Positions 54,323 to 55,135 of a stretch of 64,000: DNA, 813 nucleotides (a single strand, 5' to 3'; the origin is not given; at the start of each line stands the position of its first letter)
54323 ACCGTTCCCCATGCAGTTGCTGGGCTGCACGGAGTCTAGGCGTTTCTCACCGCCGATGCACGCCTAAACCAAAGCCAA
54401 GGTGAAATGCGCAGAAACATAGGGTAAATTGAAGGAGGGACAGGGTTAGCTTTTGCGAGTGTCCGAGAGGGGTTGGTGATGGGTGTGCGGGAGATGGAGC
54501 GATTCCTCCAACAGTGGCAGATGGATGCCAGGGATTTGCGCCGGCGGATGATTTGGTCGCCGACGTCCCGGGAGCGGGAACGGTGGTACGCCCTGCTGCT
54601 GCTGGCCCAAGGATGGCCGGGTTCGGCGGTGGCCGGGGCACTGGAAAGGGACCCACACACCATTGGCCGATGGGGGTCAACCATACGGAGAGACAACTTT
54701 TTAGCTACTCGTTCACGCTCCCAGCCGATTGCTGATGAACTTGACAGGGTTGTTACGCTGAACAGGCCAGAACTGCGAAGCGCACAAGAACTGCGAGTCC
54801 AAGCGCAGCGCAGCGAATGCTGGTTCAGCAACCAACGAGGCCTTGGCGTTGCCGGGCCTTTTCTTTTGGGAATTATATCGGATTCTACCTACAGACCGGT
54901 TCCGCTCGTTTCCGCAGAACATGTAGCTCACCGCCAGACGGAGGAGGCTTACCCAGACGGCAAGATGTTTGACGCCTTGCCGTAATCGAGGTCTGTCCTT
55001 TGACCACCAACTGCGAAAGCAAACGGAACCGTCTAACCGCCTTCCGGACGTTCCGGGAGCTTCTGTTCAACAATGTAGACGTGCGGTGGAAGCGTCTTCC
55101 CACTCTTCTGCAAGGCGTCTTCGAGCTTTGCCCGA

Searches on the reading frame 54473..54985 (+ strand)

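Call 13: search_protein_families(library=pfam, proteins=[window:54473-54985:+], max_evalue=0.01)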
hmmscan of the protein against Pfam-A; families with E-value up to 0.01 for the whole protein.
window:54473-54985:+ (170 aa): 1 family
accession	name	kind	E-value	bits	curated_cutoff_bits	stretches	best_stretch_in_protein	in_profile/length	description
PF13384.12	HTH_23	-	2.7e-07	30.7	24.6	1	32-67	2-37/50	Homeodomain-like domain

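Call 19: search_protein_families(library=pfam, proteins=[window:54473-54985:+], max_evalue=1)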
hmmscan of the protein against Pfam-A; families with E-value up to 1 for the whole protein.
window:54473-54985:+ (170 aa): 1 family
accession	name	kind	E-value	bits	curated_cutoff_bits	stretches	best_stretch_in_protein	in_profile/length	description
PF13384.12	HTH_23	-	2.7e-07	30.7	24.6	1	32-67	2-37/50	Homeodomain-like domain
